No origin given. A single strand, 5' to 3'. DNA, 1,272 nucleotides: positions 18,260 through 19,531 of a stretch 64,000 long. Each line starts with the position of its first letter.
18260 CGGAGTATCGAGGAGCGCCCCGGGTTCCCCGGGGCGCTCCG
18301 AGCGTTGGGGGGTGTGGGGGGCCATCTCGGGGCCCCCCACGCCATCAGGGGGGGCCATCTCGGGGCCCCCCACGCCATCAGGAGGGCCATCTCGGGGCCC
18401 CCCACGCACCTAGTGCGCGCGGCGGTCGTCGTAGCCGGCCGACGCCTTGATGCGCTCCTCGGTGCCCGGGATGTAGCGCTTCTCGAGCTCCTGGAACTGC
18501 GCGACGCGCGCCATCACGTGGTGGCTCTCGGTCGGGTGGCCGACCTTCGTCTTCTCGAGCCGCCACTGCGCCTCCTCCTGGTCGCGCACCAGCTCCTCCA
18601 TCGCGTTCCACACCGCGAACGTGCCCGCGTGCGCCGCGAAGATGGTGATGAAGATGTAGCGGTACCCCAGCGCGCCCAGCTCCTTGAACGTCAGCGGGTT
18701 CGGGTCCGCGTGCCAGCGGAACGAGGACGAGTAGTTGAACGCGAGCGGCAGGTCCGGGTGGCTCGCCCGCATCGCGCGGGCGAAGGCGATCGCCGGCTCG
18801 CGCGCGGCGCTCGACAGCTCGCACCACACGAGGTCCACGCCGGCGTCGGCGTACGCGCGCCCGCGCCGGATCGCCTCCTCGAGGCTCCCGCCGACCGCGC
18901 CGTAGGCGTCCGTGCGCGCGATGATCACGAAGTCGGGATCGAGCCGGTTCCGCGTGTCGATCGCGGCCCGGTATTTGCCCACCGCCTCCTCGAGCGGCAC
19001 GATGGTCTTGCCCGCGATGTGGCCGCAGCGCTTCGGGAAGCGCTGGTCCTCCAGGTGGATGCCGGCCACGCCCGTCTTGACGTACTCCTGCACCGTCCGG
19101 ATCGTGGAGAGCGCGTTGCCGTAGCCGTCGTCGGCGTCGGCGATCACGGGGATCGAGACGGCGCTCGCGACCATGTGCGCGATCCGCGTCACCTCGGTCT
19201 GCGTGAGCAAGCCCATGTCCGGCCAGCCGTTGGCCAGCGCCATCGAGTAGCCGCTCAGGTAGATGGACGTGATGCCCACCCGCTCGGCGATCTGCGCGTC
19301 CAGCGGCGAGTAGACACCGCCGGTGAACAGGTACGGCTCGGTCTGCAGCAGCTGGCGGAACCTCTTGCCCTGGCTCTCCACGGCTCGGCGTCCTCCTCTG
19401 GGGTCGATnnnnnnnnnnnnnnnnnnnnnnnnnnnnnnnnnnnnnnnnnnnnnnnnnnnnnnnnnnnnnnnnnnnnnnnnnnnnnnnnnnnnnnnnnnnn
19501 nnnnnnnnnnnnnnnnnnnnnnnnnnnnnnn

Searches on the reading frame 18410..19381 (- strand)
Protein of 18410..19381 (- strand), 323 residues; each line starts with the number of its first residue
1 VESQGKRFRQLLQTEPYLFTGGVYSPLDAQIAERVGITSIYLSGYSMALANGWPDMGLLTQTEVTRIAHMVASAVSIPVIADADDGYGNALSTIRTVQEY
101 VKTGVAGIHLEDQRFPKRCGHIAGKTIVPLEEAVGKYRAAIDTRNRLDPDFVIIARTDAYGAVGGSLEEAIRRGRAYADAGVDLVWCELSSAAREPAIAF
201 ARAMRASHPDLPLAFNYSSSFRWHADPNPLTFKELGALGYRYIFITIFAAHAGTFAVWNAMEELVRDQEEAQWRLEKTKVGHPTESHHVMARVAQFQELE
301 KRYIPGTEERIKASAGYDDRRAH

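Call 7: search_protein_families(library=pfam, proteins=[window:18410-19381:-], max_evalue=0.01)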
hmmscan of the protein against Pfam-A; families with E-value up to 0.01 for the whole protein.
window:18410-19381:- (323 aa): 2 families
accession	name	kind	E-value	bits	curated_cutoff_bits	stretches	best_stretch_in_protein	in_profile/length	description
PF13714.12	PEP_mutase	-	1.4e-39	136.5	31.5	1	8-263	1-238/240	Phosphoenolpyruvate phosphomutase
PF00463.27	ICL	-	2.4e-30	106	26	2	77-162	150-236/526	Isocitrate lyase family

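Call 8: search_protein_families(library=ncbifam, proteins=[window:18410-19381:-], max_evalue=0.01)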
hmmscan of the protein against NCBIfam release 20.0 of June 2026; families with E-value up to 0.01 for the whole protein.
window:18410-19381:- (323 aa): 8 families
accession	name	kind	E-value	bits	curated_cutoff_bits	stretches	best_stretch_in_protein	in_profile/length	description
TIGR02317.1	prpB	equivalog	6.3e-55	186.4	354.4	1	5-192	2-185/285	methylisocitrate lyase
NF008455.0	PRK11320.1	equivalog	1.2e-46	159.3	353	1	2-189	5-189/295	methylisocitrate lyase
TIGR02319.1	CPEP_Pphonmut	equivalog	1.4e-40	139.4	420.05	1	5-241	5-228/294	carboxyvinyl-carboxyphosphonate phosphorylmutase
NF011645.0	PRK15063.1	equivalog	1.9e-40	139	562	2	165-276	263-377/430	isocitrate lyase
TIGR01346.1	isocit_lyase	equivalog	2.5e-37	128.5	275.9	2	77-162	151-237/527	isocitrate lyase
TIGR02321.1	Pphn_pyruv_hyd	equivalog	9.6e-32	110.2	374.4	1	18-213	16-211/290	phosphonopyruvate hydrolase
TIGR02320.1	PEP_mutase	equivalog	1.5e-28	99.7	319.55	1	8-214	1-214/284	phosphoenolpyruvate mutase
NF005074.0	PRK06498.1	equivalog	8.9e-16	57.6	446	1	76-162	178-266/531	isocitrate lyase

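Call 13: find_homologous_proteins(query=window:18410-19381:-, max_evalue=1e-20)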
Query window:18410-19381:- (323 aa): 6620 proteins with E <= 1e-20 among 8000 candidates; the best 120 are listed.
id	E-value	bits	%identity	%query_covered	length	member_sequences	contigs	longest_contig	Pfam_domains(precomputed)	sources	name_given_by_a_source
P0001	1.8e-213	725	99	100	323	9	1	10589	PF13714.13,PF00463.28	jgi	-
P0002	5.5e-211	717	98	100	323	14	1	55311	PF13714.13,PF00463.28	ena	-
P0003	4.3e-201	685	91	100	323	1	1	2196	PF13714.13,PF00463.28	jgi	-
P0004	3.0e-193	659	89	100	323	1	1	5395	PF13714.13,PF00463.28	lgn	-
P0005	1.0e-190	651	87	100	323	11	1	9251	PF13714.13,PF00463.28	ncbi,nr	ncbi:MAG: isocitrate lyase/PEP mutase family protein [Candidatus Rokubacteria bacterium]|nr:isocitra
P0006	3.9e-190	649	87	100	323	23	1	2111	PF13714.13,PF00463.28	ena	-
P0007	5.3e-190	648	87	100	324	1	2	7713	PF13714.13,PF00463.28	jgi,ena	-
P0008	1.3e-189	647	87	100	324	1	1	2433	PF13714.13,PF00463.28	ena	-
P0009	7.1e-189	645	87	100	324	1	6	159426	PF13714.13,PF00463.28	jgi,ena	-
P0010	8.9e-189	644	86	100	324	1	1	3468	PF13714.13,PF00463.28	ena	-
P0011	1.7e-188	643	86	100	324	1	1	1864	PF13714.13,PF00463.28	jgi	jgi:isocitrate lyase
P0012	2.9e-188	643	85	99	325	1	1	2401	PF13714.13,PF00463.28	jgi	jgi:isocitrate lyase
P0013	3.5e-188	642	86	100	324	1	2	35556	PF13714.13,PF00463.28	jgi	jgi:isocitrate/methylisocitrate lyase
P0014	3.5e-188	642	86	100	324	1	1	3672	PF13714.13,PF00463.28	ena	-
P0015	3.6e-188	642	86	100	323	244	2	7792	PF13714.13,PF00463.28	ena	-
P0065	2.5e-185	633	85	100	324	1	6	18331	PF13714.13,PF00463.28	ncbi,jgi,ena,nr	ncbi:MAG TPA: isocitrate lyase/PEP mutase family protein [Candidatus Binatia bacterium]|nr:isocitrat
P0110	3.4e-184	629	85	100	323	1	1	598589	PF13714.13,PF00463.28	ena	-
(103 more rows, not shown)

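Call 14: find_encoding_contigs(protein=P0110, flank=10000, max_places=3)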
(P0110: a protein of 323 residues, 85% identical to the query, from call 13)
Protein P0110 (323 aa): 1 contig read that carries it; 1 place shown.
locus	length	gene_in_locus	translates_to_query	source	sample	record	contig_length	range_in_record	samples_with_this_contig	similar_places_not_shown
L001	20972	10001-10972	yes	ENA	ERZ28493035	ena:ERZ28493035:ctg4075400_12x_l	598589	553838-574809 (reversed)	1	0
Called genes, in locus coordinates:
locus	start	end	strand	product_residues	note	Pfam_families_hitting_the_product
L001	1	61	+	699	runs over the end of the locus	PF07715:Plug, PF00593:TonB_dep_Rec_b-barrel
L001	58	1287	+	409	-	-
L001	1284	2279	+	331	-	PF00034:Cytochrom_C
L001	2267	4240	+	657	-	PF05425:CopD, PF00034:Cytochrom_C, PF13442:Cytochrome_CBB3, PF00578:AhpC-TSA (weak)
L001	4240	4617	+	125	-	PF11604:CusF_Ec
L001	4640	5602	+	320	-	PF02239:Cytochrom_D1 (weak), PF10282:Lactonase (faint), PF16819:DUF5074 (faint), PF21783:YNCE (weak), PF22494:choice_anch_I (faint), PF23414:Beta-prop_EML_2 (faint), PF25174:Beta-prop_THOC3, PF21783:YNCE, +1 more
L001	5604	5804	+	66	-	-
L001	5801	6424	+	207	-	PF01569:PAP2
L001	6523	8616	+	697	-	PF02922:CBM_48, PF00128:Alpha-amylase, PF21331:Isoamylase_C (weak)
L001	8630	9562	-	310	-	PF00126:HTH_1, PF03466:LysR_substrate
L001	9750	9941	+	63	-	-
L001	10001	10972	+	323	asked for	PF13714:PEP_mutase, PF00463:ICL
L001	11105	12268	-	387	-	PF02771:Acyl-CoA_dh_N, PF02770:Acyl-CoA_dh_M, PF00441:Acyl-CoA_dh_1, PF08028:Acyl-CoA_dh_2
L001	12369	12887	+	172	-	PF04893:Yip1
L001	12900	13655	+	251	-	PF00753:Lactamase_B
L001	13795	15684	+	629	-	PF02922:CBM_48 (weak), PF00128:Alpha-amylase, PF11941:DUF3459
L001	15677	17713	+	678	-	PF12439:GDE_N, PF06202:GDE_C, PF22422:MGH1-like_GH (weak)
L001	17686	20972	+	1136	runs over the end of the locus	PF00128:Alpha-amylase, PF16657:Malt_amylase_C, PF18085:Mak_N_cap (weak)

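Call 15: find_encoding_contigs(protein=P0065, flank=10000, max_places=4)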
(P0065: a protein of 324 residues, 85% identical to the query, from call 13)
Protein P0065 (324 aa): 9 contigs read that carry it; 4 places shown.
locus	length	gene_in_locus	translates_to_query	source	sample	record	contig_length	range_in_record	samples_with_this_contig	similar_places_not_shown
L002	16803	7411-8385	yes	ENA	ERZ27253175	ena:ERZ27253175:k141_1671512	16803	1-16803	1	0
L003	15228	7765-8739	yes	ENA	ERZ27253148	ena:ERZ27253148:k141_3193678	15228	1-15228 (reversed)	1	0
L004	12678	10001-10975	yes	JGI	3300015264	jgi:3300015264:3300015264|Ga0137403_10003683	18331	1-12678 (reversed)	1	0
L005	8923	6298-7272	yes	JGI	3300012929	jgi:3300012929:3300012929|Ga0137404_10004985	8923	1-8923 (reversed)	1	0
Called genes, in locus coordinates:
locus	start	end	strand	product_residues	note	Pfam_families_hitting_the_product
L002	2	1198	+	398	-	?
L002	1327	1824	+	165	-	PF13501:SoxY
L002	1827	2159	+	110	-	PF08770:SoxZ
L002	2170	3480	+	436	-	PF00034:Cytochrom_C (faint), PF13442:Cytochrome_CBB3 (weak), PF21342:SoxA-TsdA_cyt-c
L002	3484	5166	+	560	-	PF02872:5_nucleotid_C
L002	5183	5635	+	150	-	PF02635:DsrE (weak)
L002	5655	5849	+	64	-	-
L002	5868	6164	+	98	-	PF00578:AhpC-TSA, PF08534:Redoxin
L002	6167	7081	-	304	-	PF00126:HTH_1, PF03466:LysR_substrate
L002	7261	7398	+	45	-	-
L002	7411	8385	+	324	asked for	PF13714:PEP_mutase, PF00463:ICL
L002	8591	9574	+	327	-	PF04392:ABC_sub_bind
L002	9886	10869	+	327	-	PF13379:NMT1_2, PF09084:NMT1 (weak)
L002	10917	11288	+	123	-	PF07366:SnoaL, PF12680:SnoaL_2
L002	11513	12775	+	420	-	PF00180:Iso_dh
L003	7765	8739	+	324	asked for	PF13714:PEP_mutase, PF00463:ICL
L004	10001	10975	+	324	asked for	PF13714:PEP_mutase, PF00463:ICL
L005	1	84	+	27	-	?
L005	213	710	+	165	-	PF13501:SoxY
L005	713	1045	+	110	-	PF08770:SoxZ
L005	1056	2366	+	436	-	PF00034:Cytochrom_C (faint), PF13442:Cytochrome_CBB3 (weak), PF21342:SoxA-TsdA_cyt-c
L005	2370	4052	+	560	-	PF02872:5_nucleotid_C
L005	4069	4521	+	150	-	PF02635:DsrE (weak)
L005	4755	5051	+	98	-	PF00578:AhpC-TSA, PF08534:Redoxin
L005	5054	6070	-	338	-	PF00126:HTH_1, PF03466:LysR_substrate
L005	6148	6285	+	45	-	-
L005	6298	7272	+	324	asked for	PF13714:PEP_mutase, PF00463:ICL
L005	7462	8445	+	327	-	PF13379:NMT1_2, PF09084:NMT1 (weak)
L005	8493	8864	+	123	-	PF07366:SnoaL, PF12680:SnoaL_2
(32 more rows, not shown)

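Call 31: search_solved_structures(query=window:18410-19381:-, max_evalue=1e-10, show_alignments=2)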
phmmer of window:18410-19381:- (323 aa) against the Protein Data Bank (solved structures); distinct sequences matched with E-value up to 1e-10: 44.
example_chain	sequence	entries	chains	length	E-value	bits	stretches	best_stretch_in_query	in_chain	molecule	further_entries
5unc_A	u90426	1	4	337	2.7e-42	148.3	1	9-311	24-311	PHOSPHOENOLPYRUVATE PHOSPHOMUTASE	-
3lye_A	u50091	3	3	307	1.6e-39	139.2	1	5-258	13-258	Oxaloacetate acetyl hydrolase | Oxaloacetate acetylhydrolase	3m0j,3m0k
3fa3_A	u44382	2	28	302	4e-38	134.6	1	10-267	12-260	2,3-dimethylmalate lyase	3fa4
1mum_A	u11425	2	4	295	1.7e-37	132.5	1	2-189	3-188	2-methylisocitrate lyase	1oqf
3eoo_A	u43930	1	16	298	3e-37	131.7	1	3-190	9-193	Methylisocitrate lyase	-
4iqd_A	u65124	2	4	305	4.7e-37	131.1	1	3-195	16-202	Carboxyvinyl-carboxyphosphonate phosphorylmutase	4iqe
1xg3_A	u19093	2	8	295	4.4e-36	127.9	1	2-189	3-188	Probable methylisocitrate lyase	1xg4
1o5q_A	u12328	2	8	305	1.7e-35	126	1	2-189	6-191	Probable methylisocitrate lyase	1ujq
6lrp_A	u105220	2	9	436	4.1e-35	124.7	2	151-261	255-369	Isocitrate lyase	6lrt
9hra_A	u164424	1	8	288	9e-35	123.6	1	3-191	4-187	2-methylisocitrate lyase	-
9hgk_A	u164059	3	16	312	1.1e-34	123.3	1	3-191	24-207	2-methylisocitrate lyase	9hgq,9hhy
9hgo_A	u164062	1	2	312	2.9e-34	121.9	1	3-191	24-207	2-methylisocitrate lyase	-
9hhs_A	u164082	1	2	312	4e-34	121.4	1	3-191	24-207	2-methylisocitrate lyase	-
1zlp_A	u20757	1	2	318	4.3e-34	121.4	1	9-195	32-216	petal death protein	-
3i4e_A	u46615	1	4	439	5.1e-34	121.1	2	163-277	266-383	Isocitrate lyase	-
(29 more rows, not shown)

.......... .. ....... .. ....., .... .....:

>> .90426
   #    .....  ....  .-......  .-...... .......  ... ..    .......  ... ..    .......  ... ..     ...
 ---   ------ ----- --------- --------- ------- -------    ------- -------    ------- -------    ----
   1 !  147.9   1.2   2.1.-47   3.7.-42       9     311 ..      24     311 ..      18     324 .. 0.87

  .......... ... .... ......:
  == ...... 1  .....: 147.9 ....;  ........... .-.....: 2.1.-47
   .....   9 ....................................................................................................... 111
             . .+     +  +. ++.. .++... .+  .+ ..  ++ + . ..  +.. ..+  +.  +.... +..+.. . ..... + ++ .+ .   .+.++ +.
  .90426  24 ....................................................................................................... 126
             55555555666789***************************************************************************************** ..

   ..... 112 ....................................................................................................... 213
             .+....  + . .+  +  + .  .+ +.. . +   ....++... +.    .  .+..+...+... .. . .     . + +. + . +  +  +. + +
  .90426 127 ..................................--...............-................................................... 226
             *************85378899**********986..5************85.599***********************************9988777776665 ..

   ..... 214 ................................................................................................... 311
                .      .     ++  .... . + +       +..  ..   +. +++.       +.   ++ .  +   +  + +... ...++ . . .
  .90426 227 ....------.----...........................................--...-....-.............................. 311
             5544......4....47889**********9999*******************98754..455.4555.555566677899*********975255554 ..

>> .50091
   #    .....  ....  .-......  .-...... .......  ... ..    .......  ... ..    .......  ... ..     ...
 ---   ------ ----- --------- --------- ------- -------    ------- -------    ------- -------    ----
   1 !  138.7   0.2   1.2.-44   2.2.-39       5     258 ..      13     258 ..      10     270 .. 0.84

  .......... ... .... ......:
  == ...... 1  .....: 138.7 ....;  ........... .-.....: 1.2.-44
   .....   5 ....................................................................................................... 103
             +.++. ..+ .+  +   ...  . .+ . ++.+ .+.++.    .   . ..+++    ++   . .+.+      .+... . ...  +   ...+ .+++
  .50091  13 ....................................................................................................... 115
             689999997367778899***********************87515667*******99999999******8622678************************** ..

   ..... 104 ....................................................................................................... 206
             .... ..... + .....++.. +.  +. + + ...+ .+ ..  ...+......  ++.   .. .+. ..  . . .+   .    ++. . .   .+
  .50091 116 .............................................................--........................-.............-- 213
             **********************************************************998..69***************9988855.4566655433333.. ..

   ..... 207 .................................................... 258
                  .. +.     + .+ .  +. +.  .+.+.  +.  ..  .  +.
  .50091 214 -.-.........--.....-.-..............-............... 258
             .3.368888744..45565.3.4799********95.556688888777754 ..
